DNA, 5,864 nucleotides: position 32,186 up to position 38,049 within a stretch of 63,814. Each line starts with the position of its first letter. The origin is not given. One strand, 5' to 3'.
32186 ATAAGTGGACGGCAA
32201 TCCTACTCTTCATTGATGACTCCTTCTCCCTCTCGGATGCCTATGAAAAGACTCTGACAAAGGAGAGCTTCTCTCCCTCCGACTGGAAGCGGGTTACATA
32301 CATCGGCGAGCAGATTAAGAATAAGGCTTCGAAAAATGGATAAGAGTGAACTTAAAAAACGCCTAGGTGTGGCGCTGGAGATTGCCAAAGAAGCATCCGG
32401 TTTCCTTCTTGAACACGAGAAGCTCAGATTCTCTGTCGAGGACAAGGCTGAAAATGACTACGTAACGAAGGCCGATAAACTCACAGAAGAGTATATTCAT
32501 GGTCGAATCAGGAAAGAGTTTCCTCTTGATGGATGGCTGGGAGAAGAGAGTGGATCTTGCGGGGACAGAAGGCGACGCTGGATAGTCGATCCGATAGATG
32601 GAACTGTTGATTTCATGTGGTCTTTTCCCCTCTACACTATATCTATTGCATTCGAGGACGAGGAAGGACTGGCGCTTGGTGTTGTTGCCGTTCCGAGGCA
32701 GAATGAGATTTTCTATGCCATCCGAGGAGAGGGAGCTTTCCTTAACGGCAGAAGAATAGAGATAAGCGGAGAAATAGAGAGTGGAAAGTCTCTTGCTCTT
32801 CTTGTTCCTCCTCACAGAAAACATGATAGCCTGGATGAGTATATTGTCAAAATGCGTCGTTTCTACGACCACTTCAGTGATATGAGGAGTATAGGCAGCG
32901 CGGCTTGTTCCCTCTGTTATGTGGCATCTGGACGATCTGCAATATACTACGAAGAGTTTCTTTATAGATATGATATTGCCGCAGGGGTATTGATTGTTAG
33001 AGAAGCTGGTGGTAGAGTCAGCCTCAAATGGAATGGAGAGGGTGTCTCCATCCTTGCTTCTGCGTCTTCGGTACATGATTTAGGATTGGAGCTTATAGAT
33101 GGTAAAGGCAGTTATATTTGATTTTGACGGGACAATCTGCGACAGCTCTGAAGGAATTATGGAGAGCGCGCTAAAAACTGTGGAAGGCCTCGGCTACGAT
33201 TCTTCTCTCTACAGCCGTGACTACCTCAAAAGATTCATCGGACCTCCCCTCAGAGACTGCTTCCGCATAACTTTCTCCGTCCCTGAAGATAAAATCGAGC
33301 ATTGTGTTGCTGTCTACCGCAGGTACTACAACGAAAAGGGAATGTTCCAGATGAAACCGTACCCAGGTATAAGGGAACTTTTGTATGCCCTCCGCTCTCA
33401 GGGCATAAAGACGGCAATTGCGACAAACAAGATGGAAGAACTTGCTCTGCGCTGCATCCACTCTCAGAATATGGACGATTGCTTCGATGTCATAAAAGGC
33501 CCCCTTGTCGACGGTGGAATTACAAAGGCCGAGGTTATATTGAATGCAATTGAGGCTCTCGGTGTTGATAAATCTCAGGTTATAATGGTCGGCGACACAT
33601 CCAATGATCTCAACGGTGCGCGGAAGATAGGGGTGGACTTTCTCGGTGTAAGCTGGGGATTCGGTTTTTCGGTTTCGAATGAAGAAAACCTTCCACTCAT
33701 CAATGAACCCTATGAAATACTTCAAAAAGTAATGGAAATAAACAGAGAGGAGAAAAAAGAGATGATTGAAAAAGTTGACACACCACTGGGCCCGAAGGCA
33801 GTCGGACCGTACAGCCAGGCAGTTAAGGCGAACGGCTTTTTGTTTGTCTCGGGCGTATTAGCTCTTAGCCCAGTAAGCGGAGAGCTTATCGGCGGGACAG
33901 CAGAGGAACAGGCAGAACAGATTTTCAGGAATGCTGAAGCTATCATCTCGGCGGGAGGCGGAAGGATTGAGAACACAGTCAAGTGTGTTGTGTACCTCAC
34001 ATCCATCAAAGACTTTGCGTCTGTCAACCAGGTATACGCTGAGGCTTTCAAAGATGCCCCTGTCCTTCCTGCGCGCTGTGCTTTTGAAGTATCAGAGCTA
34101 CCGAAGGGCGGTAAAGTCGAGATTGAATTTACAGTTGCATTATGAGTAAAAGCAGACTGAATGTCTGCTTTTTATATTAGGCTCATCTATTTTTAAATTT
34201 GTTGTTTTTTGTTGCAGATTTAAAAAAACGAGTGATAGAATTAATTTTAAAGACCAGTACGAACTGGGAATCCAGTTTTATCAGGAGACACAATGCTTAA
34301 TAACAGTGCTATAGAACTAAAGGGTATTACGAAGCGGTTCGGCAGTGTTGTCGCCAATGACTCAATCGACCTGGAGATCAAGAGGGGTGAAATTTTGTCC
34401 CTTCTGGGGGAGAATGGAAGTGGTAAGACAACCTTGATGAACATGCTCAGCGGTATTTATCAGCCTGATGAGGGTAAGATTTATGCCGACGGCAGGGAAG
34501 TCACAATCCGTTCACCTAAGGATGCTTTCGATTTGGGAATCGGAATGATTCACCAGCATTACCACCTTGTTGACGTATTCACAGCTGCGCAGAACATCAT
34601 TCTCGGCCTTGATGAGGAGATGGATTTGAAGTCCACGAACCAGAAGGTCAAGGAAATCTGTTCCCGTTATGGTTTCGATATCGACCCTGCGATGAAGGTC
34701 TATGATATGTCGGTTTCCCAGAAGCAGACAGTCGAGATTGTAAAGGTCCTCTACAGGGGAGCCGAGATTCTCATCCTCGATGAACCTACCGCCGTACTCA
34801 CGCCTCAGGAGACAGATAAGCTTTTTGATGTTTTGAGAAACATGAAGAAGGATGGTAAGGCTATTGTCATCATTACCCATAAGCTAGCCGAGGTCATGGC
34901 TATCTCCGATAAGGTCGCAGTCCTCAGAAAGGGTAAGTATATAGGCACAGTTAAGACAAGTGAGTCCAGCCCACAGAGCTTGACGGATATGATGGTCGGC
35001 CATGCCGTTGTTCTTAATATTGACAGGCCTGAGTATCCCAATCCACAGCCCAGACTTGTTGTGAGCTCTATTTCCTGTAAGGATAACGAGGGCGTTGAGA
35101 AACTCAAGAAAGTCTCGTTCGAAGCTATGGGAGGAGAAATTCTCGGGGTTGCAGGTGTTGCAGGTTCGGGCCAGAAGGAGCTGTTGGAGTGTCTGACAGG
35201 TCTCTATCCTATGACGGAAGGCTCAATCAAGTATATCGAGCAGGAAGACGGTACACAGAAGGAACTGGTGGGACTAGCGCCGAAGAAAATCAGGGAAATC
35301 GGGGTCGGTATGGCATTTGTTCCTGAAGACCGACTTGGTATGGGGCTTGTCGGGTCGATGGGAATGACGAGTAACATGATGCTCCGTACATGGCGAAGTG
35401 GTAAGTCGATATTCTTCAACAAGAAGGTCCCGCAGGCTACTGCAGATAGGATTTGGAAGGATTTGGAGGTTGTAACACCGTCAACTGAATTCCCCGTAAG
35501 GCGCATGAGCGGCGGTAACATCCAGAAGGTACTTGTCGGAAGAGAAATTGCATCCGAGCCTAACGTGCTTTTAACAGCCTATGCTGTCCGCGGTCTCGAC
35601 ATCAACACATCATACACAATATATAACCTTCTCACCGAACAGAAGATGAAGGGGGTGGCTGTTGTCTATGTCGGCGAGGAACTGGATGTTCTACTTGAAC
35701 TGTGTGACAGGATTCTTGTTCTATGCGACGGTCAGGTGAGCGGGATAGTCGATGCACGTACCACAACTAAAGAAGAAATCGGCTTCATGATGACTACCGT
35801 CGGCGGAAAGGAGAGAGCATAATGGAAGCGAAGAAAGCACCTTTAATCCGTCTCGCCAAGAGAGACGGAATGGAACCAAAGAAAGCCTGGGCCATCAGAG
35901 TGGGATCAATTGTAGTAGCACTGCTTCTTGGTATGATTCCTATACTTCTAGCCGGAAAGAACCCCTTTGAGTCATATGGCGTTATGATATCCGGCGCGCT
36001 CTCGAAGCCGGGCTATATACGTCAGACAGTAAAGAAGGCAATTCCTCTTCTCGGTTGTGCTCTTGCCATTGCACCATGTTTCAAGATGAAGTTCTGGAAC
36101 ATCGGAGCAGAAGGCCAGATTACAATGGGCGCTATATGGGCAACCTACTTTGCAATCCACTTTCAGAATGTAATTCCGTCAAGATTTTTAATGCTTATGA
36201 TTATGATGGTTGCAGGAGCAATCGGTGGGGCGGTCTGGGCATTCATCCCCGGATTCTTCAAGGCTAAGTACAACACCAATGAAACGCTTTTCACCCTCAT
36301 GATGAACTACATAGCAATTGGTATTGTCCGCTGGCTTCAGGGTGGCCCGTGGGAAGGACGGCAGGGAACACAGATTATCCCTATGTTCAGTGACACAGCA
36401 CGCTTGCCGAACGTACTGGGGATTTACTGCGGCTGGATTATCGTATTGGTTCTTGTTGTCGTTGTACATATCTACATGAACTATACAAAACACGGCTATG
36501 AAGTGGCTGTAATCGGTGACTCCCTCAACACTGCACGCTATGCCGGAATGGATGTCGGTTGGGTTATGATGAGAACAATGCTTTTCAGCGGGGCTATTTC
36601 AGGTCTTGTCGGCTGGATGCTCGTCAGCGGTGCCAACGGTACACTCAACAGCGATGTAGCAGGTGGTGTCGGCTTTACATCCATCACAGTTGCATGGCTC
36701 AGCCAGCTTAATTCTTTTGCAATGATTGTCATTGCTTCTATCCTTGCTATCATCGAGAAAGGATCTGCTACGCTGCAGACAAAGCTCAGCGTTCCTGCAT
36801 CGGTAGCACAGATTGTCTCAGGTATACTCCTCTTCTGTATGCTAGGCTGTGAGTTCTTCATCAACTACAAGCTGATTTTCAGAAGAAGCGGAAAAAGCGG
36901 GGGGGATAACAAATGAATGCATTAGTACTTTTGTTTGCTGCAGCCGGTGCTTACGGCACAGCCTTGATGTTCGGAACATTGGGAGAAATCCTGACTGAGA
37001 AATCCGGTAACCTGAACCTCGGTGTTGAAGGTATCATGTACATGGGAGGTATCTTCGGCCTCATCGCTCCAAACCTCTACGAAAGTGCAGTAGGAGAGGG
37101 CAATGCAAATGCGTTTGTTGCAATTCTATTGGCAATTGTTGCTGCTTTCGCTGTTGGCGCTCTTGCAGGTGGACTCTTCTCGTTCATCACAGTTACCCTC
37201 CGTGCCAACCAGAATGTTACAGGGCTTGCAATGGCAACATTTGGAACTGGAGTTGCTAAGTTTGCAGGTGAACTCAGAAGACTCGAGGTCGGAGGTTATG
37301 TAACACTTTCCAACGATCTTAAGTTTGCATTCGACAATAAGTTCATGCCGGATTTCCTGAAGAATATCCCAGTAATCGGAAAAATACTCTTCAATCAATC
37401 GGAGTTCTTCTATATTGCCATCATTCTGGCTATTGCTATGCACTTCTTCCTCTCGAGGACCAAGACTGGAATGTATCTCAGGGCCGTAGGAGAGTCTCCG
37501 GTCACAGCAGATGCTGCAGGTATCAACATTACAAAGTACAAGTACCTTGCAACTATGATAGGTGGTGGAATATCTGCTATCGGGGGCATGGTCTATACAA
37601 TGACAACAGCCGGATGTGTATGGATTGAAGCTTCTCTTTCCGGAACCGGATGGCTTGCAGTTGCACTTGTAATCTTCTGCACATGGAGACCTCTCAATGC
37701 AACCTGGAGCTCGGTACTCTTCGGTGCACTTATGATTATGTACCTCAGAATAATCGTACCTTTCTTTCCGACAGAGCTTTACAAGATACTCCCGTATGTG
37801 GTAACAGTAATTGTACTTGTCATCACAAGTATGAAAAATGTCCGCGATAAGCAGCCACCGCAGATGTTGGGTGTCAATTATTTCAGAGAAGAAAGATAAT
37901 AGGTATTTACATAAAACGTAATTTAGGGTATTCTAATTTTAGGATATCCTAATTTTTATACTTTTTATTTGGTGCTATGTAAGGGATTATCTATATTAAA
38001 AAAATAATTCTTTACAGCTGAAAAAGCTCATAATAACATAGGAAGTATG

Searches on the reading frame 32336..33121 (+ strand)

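Call 94: search_protein_families(library=pfam, proteins=[window:32336-33121:+], max_evalue=0.00001)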
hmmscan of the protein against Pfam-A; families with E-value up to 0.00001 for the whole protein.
window:32336-33121:+ (261 aa): 1 family
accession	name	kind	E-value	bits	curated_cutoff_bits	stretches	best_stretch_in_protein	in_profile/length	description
PF00459.30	Inositol_P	-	1e-53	183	27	1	8-241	4-247/271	Inositol monophosphatase family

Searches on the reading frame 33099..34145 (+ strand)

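Call 94: search_protein_families(library=pfam, proteins=[window:33099-34145:+], max_evalue=0.00001)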
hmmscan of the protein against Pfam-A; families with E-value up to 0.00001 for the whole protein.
window:33099-34145:+ (348 aa): 6 families
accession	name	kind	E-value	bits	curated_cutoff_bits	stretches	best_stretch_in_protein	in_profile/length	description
PF13419.12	HAD_2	-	8.8e-39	133.9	23.8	1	5-184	1-178/178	Haloacid dehalogenase-like hydrolase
PF01042.26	Ribonuc_L-PSP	-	1.1e-32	113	27.3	1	232-347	5-120/121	Endoribonuclease L-PSP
PF00702.32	Hydrolase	-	3.6e-27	96.4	26.4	1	2-178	1-191/191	haloacid dehalogenase-like hydrolase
PF12710.13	HAD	-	1.4e-09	39.1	27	1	5-174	1-188/189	haloacid dehalogenase-like hydrolase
PF13242.12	Hydrolase_like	-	3.7e-07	30.4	22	1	146-188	9-52/75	HAD-hyrolase-like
PF08282.18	Hydrolase_3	-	1e-06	29.2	20.9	0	137-171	182-216/255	haloacid dehalogenase-like hydrolase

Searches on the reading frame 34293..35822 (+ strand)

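Call 94: search_protein_families(library=pfam, proteins=[window:34293-35822:+], max_evalue=0.00001)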
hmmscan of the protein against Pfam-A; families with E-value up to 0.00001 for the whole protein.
window:34293-35822:+ (509 aa): 2 families
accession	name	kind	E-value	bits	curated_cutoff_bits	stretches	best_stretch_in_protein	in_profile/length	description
PF00005.33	ABC_tran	-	9.3e-43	146.6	25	2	24-167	3-137/137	ABC transporter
PF13304.12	AAA_21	-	8e-06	26.6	27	0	137-197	236-299/304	AAA domain, putative AbiEii toxin, Type IV TA system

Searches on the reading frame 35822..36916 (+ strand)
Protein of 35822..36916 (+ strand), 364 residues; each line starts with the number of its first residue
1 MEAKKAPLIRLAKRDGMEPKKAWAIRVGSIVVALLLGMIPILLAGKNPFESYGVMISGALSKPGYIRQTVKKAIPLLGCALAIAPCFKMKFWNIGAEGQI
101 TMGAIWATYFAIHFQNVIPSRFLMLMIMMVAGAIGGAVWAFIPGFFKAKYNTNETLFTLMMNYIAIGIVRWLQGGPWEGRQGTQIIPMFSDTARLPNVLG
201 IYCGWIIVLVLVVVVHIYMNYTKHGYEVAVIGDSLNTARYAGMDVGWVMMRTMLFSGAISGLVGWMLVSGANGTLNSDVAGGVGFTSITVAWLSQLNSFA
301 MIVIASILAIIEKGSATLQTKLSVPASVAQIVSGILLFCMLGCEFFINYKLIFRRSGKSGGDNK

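Call 94: search_protein_families(library=pfam, proteins=[window:35822-36916:+], max_evalue=0.00001)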
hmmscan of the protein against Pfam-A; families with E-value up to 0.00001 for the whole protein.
window:35822-36916:+ (364 aa): 1 family
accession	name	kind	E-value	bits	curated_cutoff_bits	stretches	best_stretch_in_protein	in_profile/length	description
PF02653.21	BPD_transp_2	-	1.7e-31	109.8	26.8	1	71-341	7-269/269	Branched-chain amino acid transport system / permease component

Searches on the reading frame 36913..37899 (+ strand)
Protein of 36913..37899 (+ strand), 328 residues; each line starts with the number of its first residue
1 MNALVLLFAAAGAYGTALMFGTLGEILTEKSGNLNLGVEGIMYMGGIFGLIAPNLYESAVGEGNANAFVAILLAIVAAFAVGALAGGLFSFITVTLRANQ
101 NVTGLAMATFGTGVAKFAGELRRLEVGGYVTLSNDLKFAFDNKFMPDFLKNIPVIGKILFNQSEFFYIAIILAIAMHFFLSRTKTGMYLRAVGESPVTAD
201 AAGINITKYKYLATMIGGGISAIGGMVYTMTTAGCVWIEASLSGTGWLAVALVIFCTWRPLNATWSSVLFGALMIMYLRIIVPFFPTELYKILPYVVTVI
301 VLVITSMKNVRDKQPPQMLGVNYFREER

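Call 94: search_protein_families(library=pfam, proteins=[window:36913-37899:+], max_evalue=0.00001)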
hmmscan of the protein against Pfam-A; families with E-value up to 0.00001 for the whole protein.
window:36913-37899:+ (328 aa): 1 family
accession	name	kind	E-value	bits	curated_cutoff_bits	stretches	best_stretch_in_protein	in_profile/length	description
PF02653.21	BPD_transp_2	-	1e-32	113.8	26.8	1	16-302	10-269/269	Branched-chain amino acid transport system / permease component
